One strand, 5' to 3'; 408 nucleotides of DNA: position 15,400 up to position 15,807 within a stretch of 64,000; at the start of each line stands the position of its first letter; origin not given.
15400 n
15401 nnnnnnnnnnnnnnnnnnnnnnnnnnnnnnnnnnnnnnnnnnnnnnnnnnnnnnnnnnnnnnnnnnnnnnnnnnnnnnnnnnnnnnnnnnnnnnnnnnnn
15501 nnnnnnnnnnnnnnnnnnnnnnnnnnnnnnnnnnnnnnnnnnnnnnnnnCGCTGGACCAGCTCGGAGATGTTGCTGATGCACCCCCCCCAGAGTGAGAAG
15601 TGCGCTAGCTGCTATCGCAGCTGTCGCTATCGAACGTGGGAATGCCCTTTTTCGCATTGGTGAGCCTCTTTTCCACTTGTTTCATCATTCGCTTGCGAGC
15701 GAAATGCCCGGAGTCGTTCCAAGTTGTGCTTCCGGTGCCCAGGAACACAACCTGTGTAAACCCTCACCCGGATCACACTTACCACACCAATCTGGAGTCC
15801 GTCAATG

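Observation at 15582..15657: G8 homopolymer exactly at the signal-peptide junction puts an 805-aa secreted repeat protein out of frame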

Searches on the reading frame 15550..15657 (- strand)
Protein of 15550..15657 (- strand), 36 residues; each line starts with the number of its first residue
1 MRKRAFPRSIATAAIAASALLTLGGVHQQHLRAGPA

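Call 65: list_cluster_members(proteins=[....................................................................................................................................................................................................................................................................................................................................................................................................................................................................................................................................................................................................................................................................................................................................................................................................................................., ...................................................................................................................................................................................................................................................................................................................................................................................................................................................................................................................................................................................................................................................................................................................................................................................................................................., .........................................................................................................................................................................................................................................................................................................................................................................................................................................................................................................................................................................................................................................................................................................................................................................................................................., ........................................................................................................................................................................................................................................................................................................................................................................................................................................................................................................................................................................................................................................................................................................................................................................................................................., window:15550-15657:-, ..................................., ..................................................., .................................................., P0126, P0014])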
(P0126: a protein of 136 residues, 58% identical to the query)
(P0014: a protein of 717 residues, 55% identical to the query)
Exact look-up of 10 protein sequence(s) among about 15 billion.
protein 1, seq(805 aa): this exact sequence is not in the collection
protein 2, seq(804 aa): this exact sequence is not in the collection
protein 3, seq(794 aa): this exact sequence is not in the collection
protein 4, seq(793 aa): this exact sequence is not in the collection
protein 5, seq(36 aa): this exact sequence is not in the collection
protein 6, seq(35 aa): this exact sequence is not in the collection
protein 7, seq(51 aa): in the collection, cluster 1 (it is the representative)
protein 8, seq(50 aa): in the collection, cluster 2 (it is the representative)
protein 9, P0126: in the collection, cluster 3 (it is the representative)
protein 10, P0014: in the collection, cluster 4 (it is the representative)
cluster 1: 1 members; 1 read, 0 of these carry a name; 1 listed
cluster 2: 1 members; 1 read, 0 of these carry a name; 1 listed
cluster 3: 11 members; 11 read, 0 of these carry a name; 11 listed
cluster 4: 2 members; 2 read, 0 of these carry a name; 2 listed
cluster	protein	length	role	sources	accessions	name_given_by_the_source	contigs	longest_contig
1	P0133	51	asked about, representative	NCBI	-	-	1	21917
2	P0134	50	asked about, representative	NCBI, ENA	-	-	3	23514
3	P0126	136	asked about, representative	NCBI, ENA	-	-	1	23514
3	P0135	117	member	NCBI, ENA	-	-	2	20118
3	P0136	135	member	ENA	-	-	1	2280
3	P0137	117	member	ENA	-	-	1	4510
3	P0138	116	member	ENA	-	-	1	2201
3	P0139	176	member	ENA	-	-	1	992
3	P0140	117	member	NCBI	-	-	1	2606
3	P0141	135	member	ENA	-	-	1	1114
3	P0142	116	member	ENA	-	-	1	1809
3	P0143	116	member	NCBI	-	-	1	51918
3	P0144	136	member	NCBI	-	-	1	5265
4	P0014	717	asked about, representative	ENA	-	-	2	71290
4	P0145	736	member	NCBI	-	-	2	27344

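Call 69: find_encoding_contigs(protein=P0145, flank=1500, max_places=6)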
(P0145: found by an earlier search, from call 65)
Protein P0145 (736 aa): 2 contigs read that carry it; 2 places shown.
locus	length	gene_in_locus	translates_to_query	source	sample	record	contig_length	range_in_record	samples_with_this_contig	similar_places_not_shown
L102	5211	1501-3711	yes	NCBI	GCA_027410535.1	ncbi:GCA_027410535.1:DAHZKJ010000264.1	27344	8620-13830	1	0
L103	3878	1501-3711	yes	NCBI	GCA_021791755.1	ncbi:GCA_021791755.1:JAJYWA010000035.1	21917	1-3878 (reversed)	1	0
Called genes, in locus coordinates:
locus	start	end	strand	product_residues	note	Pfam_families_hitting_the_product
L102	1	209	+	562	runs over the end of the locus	-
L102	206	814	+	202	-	-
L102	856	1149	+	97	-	PF02599:CsrA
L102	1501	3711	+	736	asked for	PF10708:DUF2510 (faint)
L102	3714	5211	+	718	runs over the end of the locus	PF14433:SUKH-3 (faint)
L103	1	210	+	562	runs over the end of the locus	-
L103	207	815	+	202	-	-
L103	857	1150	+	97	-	PF02599:CsrA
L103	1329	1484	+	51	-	-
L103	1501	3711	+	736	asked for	PF10708:DUF2510 (faint)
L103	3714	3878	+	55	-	?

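Call 70: find_encoding_contigs(protein=P0143, flank=1500, max_places=6)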
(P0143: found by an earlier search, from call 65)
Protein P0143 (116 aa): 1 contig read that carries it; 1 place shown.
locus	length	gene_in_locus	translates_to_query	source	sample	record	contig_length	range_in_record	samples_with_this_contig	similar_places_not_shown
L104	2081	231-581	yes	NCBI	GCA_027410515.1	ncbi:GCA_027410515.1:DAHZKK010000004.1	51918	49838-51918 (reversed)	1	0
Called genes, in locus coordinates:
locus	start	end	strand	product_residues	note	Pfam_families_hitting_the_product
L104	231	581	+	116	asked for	-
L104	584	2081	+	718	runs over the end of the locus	PF14433:SUKH-3 (faint)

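Call 71: find_encoding_contigs(protein=P0135, flank=1500, max_places=6)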
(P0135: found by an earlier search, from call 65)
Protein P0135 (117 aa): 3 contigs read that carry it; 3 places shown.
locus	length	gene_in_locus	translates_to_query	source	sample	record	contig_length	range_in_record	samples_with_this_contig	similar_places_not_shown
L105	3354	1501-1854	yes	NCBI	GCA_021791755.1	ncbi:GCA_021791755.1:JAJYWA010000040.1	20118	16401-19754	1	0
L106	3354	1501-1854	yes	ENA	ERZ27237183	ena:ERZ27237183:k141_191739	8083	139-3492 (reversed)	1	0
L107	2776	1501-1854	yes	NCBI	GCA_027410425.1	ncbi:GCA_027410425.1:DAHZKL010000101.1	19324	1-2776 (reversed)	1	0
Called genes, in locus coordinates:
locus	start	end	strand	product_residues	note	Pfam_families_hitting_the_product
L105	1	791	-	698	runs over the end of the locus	PF00009:GTP_EFTU, PF22042:EF-G_D2, PF03144:GTP_EFTU_D2 (weak), PF14492:EFG_III, PF03764:EFG_IV, PF00679:EFG_C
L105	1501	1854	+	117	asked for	-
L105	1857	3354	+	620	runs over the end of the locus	?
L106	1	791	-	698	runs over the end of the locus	PF00009:GTP_EFTU, PF22042:EF-G_D2, PF03144:GTP_EFTU_D2 (weak), PF14492:EFG_III, PF03764:EFG_IV, PF00679:EFG_C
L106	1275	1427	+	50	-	-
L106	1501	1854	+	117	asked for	-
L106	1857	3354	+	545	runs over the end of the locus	?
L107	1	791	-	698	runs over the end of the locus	PF00009:GTP_EFTU, PF22042:EF-G_D2, PF03144:GTP_EFTU_D2 (weak), PF14492:EFG_III, PF03764:EFG_IV, PF00679:EFG_C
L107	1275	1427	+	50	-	-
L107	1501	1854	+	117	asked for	-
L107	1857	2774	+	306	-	?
